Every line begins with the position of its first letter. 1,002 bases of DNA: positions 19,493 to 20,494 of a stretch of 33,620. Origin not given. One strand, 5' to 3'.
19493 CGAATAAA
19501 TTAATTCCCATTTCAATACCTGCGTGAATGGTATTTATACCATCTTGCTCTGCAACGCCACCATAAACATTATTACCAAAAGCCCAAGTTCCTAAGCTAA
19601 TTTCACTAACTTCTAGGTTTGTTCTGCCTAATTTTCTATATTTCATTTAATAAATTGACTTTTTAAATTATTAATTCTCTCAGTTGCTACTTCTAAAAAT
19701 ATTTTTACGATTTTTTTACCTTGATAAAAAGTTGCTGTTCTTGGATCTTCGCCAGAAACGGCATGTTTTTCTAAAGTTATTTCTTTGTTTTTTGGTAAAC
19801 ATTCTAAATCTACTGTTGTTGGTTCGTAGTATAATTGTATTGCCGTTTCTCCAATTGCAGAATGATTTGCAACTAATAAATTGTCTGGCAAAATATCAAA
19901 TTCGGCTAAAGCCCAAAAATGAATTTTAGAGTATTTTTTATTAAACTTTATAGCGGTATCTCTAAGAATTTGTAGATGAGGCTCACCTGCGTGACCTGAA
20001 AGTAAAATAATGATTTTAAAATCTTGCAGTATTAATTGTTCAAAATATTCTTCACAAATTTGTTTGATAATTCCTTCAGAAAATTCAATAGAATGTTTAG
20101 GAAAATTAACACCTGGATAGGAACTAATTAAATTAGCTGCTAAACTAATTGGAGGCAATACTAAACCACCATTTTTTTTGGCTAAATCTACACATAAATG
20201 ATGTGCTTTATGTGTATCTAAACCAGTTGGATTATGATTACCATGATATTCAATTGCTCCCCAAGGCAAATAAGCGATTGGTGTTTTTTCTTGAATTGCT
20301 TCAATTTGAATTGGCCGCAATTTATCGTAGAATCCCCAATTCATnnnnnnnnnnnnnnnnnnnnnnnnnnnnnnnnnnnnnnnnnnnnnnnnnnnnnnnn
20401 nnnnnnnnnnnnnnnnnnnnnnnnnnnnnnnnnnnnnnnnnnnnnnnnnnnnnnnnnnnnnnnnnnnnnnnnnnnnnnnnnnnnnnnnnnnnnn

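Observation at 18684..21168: Translationally coupled Fe/2OG dioxygenase - creatininase-fold hydrolase - aldo/keto reductase cassette heading the rhaT/CAZyme operon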

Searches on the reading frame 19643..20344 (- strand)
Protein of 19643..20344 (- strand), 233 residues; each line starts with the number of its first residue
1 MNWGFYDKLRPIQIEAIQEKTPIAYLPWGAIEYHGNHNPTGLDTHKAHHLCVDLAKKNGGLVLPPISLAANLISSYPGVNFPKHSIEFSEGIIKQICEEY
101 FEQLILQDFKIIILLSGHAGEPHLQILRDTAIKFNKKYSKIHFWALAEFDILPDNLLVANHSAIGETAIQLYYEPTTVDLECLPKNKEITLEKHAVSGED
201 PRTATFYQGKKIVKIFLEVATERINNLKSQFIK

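Call 4: search_protein_families(library=pfam, proteins=[window:19643-20344:-])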
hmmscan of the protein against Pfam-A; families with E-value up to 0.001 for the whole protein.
window:19643-20344:- (233 aa): 1 family
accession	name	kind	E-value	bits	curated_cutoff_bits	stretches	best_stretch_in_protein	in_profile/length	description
PF02633.19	Creatininase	-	1.1e-23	84.3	31.3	1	13-206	7-220/238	Creatinine amidohydrolase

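Call 6: search_protein_families(library=ncbifam, proteins=[window:19643-20344:-], max_evalue=0.01)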
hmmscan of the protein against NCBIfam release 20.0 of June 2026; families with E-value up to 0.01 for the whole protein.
window:19643-20344:- (233 aa): 3 families
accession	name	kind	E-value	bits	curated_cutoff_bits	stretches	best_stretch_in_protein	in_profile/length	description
TIGR04448.1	creatininase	equivalog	1.7e-13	50.9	235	1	17-195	10-201/246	creatininase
TIGR03964.1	mycofact_creat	equivalog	3e-08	33.5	172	1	17-183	9-162/228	mycofactocin biosynthesis peptidyl-dipeptidase MftE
NF041098.2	diketo_inos_hlase_IolN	equivalog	3.6e-06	26.3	245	1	9-139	12-135/307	3-dehydro-scyllo-inosose hydrolase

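Call 8: search_solved_structures(query=window:19643-20344:-, max_evalue=0.01, show_alignments=2)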
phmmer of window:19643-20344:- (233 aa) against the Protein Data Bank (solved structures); distinct sequences matched with E-value up to 0.01: 7.
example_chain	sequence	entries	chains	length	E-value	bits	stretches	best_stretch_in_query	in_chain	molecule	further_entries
3lub_A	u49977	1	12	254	3.4e-09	39.5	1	20-180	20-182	Putative creatinine amidohydrolase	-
1q3k_A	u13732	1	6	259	1.5e-05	27.7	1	23-201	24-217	creatininase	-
3a6g_A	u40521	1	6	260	0.00018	24.1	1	23-158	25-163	Creatinine amidohydrolase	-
3a6e_A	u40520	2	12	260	0.00021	23.9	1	23-200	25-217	Creatinine amidohydrolase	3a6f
1j2t_A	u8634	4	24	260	0.00023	23.7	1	23-197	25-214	creatinine amidohydrolase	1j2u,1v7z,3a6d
3a6h_A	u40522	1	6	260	0.00027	23.5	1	23-127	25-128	Creatinine amidohydrolase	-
3a6j_A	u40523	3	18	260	0.00027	23.5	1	23-196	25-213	Creatinine amidohydrolase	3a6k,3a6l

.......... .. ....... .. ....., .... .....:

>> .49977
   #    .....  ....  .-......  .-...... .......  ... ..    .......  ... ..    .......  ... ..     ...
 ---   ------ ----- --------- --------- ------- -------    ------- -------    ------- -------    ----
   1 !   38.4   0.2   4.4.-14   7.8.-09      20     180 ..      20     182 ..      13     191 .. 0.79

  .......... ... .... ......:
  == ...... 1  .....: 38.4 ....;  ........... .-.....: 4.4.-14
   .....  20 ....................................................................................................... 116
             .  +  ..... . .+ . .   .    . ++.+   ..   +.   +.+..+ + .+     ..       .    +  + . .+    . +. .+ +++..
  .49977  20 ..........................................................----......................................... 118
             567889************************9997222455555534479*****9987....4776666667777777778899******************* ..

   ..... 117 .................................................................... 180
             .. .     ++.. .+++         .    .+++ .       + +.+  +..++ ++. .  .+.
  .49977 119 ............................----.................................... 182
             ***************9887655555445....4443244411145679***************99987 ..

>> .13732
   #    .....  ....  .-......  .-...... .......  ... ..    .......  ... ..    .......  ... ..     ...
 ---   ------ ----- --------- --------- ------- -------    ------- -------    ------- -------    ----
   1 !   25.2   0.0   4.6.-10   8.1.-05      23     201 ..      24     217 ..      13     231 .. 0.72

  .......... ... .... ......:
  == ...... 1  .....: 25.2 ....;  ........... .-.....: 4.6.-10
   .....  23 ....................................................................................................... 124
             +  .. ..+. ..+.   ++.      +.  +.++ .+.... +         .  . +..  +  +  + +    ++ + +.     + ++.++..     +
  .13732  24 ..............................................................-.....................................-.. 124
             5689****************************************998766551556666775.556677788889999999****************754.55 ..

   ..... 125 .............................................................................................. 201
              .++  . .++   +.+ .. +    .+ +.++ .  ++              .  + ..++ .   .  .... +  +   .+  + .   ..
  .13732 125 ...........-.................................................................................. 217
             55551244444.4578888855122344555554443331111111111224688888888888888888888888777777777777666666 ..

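Call 34: find_homologous_proteins(query=window:19643-20344:-, max_evalue=1e-8)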
Query window:19643-20344:- (233 aa): 184 proteins with E <= 1e-8 among 333 candidates; the best 120 are listed.
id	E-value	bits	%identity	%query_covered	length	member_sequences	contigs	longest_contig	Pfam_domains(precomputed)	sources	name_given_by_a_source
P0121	3.5e-155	532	100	100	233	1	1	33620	PF02633.20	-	-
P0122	1.3e-137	475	88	100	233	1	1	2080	PF02633.20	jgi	-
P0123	3.5e-126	437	82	100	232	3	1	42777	PF02633.20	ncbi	-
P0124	2.0e-124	431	80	99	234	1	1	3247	PF02633.20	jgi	-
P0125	3.2e-121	421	79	100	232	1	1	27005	PF02633.20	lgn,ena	-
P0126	3.4e-120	418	77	100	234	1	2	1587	PF02633.20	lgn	-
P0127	6.2e-120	417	77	100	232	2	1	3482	PF02633.20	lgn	-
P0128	4.8e-116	404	76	100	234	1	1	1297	PF02633.20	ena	-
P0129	2.8e-115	402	75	99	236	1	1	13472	PF02633.20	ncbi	-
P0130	1.5e-114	399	79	94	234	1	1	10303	PF02633.20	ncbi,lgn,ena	-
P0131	2.4e-114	399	75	99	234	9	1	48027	PF02633.20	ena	-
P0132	9.2e-114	397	75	99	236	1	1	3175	PF02633.20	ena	-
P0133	1.1e-113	396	74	100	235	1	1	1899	PF02633.20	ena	-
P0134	1.3e-113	396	74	99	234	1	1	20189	PF02633.20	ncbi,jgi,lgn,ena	-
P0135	1.3e-113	396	72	99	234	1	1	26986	PF02633.20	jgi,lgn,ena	-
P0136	2.3e-113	395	75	100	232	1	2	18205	PF02633.20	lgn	-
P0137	3.0e-113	395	75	99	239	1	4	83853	PF02633.20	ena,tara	tara:strand:+ start:33 stop:752 length:720 start_codon:yes stop_codon:yes gene_type:complete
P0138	1.1e-112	393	73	98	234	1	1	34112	PF02633.20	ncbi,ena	-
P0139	1.3e-112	393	76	95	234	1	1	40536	PF02633.20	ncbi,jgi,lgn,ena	-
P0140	1.3e-112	393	73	99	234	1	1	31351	PF02633.20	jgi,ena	-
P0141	3.8e-112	391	75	100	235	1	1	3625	PF02633.20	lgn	-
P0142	4.0e-112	391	73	100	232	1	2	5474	PF02633.20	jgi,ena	-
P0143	9.0e-112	390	72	99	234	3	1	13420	PF02633.20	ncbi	-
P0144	2.8e-111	388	73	99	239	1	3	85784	PF02633.20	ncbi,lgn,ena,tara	tara:strand:- start:13091 stop:13810 length:720 start_codon:yes stop_codon:yes gene_type:complete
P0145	1.7e-110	386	73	99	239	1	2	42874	PF02633.20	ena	-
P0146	1.8e-110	386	71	99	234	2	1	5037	PF02633.20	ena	-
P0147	3.3e-110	385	72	99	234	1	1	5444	PF02633.20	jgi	-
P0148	4.0e-110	385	72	100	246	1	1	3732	PF02633.20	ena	-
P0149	5.1e-109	381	72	100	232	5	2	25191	PF02633.20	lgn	-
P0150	1.7e-108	379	73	97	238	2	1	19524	PF02633.20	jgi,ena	-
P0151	2.7e-108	379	71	99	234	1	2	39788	PF02633.20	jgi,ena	-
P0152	9.5e-108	377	70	99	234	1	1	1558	PF02633.20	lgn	-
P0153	1.2e-107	377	73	98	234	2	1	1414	PF02633.20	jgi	-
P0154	1.9e-107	376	70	98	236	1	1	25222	PF02633.20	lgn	-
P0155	3.7e-107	375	73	97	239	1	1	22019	PF02633.20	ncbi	-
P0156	4.5e-107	375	72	99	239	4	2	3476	PF02633.20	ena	-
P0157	3.3e-106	372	72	99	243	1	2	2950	PF02633.20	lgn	-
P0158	5.4e-106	371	69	100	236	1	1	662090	PF02633.20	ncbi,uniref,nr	ncbi:creatininase family protein [Aureibaculum sp. A20]|uniref:Creatininase family protein n=1 Tax=A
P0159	6.0e-106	371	68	99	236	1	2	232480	PF02633.20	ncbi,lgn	-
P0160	9.8e-106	370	69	99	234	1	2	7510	PF02633.20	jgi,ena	-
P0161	1.9e-105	369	68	99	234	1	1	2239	PF02633.20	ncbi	-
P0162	3.4e-105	369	68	99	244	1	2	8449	PF02633.20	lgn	-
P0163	3.5e-105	369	70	99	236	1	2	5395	PF02633.20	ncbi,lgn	-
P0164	4.0e-105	368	70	99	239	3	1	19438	PF02633.20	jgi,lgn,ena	jgi:creatinine amidohydrolase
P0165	5.7e-105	368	71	97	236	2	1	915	PF02633.20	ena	-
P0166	6.3e-105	368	69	99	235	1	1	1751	PF02633.20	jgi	jgi:creatinine amidohydrolase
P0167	9.3e-105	367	71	99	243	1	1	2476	PF02633.20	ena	-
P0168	9.9e-105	367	70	99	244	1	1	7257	PF02633.20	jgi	jgi:creatinine amidohydrolase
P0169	1.7e-104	366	69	99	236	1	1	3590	PF02633.20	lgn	-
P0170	3.2e-104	365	68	99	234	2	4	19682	PF02633.20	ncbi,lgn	-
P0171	3.3e-104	365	68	99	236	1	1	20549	PF02633.20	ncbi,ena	-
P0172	4.3e-104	365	68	99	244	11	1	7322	PF02633.20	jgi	-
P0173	4.8e-104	365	70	97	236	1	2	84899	PF02633.20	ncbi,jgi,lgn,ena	-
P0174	2.2e-103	363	68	99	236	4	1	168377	PF02633.20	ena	-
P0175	2.3e-103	363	68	100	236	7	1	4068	PF02633.20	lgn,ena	-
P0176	2.4e-103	363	69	97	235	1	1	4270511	PF02633.20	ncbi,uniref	ncbi:creatininase family protein [Maribacter sp. Asnod1-A12]|uniref:creatininase family protein n=1 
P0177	2.4e-103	362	70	99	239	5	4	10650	PF02633.20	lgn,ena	-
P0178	4.7e-103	362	70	99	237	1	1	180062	PF02633.20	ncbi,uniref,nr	ncbi:creatininase family protein [Polaribacter sp. MSW13]|uniref:Creatininase family protein n=1 Tax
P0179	7.7e-103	361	69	99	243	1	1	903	PF02633.20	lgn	-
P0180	8.2e-103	361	68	99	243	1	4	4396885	PF02633.20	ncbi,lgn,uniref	ncbi:creatininase family protein [Algibacter sp. AS12]|uniref:creatininase family protein n=1 Tax=Al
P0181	9.9e-103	360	67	100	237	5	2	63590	PF02633.20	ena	-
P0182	1.0e-102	360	69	99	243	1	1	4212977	PF02633.20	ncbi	ncbi:creatininase family protein [Winogradskyella sp. PC D3.3]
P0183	5.5e-102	358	67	98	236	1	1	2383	PF02633.20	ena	-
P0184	1.1e-101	357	68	99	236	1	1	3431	PF02633.20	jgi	-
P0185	1.3e-101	357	70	97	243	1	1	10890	PF02633.20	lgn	-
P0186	1.8e-101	356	69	99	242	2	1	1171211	PF02633.20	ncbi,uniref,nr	ncbi:creatininase family protein [Winogradskyella eximia]|uniref:creatininase family protein n=1 Tax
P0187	1.9e-101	356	68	99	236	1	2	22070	PF02633.20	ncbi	-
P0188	5.4e-101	355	68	99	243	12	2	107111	PF02633.20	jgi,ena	-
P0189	6.8e-101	354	69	99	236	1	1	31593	PF02633.20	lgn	-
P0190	1.1e-100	354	66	99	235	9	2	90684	PF02633.20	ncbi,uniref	ncbi:creatininase family protein [Maribacter dokdonensis]|uniref:creatininase family protein n=2 Tax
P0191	1.2e-100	354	69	96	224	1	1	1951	PF02633.20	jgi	jgi:creatinine amidohydrolase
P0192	1.8e-100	353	67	99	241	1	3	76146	PF02633.20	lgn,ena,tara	tara:strand:+ start:3889 stop:4614 length:726 start_codon:yes stop_codon:yes gene_type:complete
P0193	2.0e-100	353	69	99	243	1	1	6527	PF02633.20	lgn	-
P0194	3.1e-100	352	65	100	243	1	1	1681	PF02633.20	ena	-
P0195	3.3e-100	352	68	99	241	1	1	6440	PF02633.20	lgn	-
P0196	4.6e-100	352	68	99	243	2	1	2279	PF02633.20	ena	-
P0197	1.2e-99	350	64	99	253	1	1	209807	PF02633.20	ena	-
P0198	5.4e-99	348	67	98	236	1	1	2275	PF02633.20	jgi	-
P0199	6.5e-99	348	68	96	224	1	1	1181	PF02633.20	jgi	-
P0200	1.1e-98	347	66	99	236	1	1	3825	PF02633.20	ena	-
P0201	1.4e-98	347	66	98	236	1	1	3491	PF02633.20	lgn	-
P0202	1.5e-98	347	68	99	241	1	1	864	PF02633.20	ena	-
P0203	2.4e-98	346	66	100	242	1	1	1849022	PF02633.20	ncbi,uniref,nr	ncbi:creatininase family protein [Flavicella sediminum]|uniref:creatininase family protein n=1 Tax=F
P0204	2.6e-98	346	67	99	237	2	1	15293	PF02633.20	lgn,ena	-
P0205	3.4e-98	346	69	95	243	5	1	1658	PF02633.20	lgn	-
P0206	4.3e-98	345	65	99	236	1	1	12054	PF02633.20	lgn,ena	-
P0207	8.0e-98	344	66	100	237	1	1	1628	PF02633.20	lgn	-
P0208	1.3e-97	344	64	99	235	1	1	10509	PF02633.20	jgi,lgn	jgi:creatinine amidohydrolase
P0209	1.7e-97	343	66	99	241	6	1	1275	PF02633.20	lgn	-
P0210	4.1e-97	342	69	88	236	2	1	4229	PF02633.20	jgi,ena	-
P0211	5.7e-97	342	66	99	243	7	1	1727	PF02633.20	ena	-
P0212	2.6e-96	339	65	98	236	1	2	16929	PF02633.20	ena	-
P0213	4.9e-96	339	66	98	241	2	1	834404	PF02633.20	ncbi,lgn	-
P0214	7.3e-96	338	61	99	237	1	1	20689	PF02633.20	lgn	-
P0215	2.7e-95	336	65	99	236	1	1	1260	PF02633.20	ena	-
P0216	5.7e-95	335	65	98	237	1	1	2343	PF02633.20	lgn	-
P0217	6.4e-95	335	63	99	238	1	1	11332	PF02633.20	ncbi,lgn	ncbi:MAG: creatininase family protein [Flavobacteriaceae bacterium]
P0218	1.5e-94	334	65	98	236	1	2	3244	PF02633.20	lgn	-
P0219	2.9e-94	333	63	99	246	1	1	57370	PF02633.20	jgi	jgi:creatinine amidohydrolase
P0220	1.0e-93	331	64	99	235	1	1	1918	PF02633.20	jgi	jgi:creatinine amidohydrolase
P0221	1.1e-93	331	63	99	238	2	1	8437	PF02633.20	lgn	-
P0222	1.2e-93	331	63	99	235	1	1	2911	PF02633.20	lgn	-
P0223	2.4e-93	330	64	98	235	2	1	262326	PF02633.20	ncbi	-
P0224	7.7e-93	328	64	98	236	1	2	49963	PF02633.20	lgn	-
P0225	7.9e-93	328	62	98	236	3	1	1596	PF02633.20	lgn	-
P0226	8.0e-93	328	63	99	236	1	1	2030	PF02633.20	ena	-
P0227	1.2e-91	324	61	96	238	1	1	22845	PF02633.20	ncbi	-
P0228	2.6e-91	323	62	99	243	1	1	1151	PF02633.20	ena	-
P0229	3.0e-91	323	61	99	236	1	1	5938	PF02633.20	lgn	-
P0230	3.2e-91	323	63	96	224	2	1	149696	PF02633.20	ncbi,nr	ncbi:creatininase family protein [Pseudotamlana haliotis]|nr:creatininase family protein [Tamlana ha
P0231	1.1e-90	321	64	95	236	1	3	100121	PF02633.20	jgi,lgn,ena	jgi:creatinine amidohydrolase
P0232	4.3e-90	319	60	98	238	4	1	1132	PF02633.20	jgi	-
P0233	8.7e-90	318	63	97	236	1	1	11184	PF02633.20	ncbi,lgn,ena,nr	ncbi:MAG TPA: creatininase family protein [Bacteroidetes bacterium]|nr:creatininase family protein [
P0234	3.5e-89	316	61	99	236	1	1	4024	PF02633.20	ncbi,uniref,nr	ncbi:creatininase family protein [Autumnicola edwardsiae]|uniref:Creatininase family protein n=1 Tax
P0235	3.9e-89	316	59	99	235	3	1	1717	PF02633.20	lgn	-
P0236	4.4e-89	316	61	98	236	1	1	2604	PF02633.20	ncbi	-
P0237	5.5e-89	315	60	99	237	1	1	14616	PF02633.20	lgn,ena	-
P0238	1.1e-88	315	63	99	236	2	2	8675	PF02633.20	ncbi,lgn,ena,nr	ncbi:MAG: creatininase family protein [Flavobacteriales bacterium]|nr:creatininase family protein [F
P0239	1.4e-88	314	61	98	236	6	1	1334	PF02633.20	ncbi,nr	ncbi:MAG: creatininase family protein [Bacteroidales bacterium]|nr:creatininase family protein [Bact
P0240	1.8e-88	314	59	97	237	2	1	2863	PF02633.20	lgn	-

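Call 35: find_encoding_contigs(protein=P0180, flank=10000, max_places=1)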
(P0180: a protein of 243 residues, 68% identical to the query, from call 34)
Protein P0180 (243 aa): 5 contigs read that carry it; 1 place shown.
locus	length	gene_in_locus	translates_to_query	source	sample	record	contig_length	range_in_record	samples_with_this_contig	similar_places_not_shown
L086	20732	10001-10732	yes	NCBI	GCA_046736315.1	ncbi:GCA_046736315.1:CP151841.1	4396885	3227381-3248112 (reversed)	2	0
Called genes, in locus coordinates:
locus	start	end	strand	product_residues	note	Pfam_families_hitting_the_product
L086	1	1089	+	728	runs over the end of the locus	PF03929:PepSY_TM, PF00258:Flavodoxin_1, PF00175:NAD_binding_1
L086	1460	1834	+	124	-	-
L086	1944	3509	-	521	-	PF00474:SSF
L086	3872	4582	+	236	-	PF00756:Esterase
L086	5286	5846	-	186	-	-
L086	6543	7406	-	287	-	PF02311:AraC_binding, PF00165:HTH_AraC (weak), PF12833:HTH_18, PF00165:HTH_AraC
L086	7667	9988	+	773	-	PF00487:FA_desaturase, PF00355:Rieske, PF13806:Rieske_2, PF00175:NAD_binding_1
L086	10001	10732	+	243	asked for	PF02633:Creatininase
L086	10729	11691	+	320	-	PF00248:Aldo_ket_red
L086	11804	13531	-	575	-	-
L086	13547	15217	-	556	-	PF12771:SusD-like_2, PF12741:SusD-like, PF12771:SusD-like_2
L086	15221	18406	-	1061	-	PF13620:CarboxypepD_reg, PF13715:CarbopepD_reg_2, PF07715:Plug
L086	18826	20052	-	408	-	PF07470:Glyco_hydro_88 (weak), PF01532:Glyco_hydro_47 (faint)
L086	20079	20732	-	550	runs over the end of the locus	PF13347:MFS_2, PF07690:MFS_1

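Call 36: find_encoding_contigs(protein=P0178, flank=10000, max_places=1)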
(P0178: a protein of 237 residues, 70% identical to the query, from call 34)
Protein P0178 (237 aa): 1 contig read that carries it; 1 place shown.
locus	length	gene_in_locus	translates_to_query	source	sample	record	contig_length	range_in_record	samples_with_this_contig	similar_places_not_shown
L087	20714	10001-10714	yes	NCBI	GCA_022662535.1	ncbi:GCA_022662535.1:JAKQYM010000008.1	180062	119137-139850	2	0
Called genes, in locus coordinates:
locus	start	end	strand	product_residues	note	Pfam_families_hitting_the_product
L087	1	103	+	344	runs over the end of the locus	PF00356:LacI, PF00532:Peripla_BP_1, PF13407:Peripla_BP_4, PF13377:Peripla_BP_3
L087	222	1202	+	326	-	PF03480:DctP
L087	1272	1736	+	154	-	PF04290:DctQ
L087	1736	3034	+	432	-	PF06808:DctM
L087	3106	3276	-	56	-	-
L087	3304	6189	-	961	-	PF18962:Por_Secre_tail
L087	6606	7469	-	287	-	PF02311:AraC_binding, PF00165:HTH_AraC (weak), PF12833:HTH_18, PF00165:HTH_AraC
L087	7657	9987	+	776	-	PF00487:FA_desaturase, PF00355:Rieske, PF13806:Rieske_2, PF00175:NAD_binding_1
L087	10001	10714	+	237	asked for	PF02633:Creatininase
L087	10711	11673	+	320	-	PF00248:Aldo_ket_red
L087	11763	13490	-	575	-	-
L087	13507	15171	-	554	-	PF12771:SusD-like_2, PF12741:SusD-like, PF12771:SusD-like_2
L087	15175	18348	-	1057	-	PF13620:CarboxypepD_reg, PF13715:CarbopepD_reg_2, PF07715:Plug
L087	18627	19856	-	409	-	PF07470:Glyco_hydro_88 (faint)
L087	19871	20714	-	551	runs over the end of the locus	PF13347:MFS_2, PF12832:MFS_1_like (weak), PF13347:MFS_2, PF07690:MFS_1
